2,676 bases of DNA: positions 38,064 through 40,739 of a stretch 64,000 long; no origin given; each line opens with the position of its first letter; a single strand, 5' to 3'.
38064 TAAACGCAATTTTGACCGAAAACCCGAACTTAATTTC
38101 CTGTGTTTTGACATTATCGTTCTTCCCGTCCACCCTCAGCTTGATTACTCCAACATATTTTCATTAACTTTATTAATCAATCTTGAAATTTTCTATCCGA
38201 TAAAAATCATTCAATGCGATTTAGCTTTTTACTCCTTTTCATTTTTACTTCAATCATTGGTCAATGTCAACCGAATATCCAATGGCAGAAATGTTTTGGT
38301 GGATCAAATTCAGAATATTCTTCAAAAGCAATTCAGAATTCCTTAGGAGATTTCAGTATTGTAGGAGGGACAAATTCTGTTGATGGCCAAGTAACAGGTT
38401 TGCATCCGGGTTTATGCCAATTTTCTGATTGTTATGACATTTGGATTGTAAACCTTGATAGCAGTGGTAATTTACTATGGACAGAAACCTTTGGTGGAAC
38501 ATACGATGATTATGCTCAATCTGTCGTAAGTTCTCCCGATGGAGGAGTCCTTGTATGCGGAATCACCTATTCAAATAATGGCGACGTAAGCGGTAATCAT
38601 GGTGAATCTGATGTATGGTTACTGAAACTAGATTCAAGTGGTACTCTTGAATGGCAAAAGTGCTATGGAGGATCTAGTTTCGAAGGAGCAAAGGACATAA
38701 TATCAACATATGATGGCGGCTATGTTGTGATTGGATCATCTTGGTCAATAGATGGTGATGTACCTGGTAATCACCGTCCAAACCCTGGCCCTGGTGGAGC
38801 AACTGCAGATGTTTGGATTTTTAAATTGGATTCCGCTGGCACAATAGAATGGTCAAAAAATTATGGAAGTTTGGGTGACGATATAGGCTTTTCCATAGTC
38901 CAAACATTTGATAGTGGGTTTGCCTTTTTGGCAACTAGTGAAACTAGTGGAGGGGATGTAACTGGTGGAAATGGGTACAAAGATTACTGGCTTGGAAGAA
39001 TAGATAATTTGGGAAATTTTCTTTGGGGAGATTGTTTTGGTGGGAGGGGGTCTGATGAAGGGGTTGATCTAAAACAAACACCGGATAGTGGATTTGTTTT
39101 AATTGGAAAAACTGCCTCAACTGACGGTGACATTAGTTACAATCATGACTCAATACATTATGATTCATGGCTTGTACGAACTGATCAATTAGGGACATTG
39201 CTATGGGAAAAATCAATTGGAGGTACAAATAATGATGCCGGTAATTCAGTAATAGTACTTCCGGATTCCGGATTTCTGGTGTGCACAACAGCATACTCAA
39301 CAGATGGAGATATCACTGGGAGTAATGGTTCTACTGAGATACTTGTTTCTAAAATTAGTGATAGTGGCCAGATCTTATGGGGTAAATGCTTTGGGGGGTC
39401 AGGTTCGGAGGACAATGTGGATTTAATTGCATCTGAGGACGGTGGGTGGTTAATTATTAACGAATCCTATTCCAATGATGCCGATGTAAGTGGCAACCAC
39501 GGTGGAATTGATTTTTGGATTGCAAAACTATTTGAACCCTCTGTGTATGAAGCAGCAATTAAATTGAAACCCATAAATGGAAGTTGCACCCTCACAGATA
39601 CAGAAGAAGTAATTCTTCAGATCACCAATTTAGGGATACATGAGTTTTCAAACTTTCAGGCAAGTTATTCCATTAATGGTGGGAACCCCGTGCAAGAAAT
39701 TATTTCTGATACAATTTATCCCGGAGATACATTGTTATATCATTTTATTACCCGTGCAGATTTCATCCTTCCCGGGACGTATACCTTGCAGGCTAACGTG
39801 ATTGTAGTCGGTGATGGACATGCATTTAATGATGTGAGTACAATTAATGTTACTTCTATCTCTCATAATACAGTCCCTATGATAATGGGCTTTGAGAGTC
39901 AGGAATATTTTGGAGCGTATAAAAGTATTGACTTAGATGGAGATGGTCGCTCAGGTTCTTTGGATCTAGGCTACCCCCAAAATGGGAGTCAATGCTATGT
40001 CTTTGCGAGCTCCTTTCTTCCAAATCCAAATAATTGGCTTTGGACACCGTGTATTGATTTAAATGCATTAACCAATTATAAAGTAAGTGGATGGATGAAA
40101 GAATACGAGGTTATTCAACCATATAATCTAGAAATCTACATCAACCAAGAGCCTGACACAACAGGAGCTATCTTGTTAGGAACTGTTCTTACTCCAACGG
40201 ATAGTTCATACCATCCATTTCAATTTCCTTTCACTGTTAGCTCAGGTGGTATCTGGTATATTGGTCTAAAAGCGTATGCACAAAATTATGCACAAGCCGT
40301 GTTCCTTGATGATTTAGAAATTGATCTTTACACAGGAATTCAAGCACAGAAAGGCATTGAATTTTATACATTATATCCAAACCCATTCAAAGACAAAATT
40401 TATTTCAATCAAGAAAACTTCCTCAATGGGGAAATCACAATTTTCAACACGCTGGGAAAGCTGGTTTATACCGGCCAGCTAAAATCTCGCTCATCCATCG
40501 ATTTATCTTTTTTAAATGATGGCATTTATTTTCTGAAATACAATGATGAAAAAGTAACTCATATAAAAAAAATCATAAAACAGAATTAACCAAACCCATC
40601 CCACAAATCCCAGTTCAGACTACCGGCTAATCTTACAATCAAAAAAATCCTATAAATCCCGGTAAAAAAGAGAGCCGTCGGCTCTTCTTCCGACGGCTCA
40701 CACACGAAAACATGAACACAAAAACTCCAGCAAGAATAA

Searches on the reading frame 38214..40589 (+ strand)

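Call 58: search_protein_families(library=pfam, proteins=[window:38214-40589:+], max_evalue=0.00001)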
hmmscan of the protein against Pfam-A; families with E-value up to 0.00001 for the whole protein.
window:38214-40589:+ (791 aa): 1 family
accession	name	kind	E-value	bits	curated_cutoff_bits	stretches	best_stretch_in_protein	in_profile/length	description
PF18962.6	Por_Secre_tail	-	4.3e-14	53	27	1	720-788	1-74/75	Secretion system C-terminal sorting domain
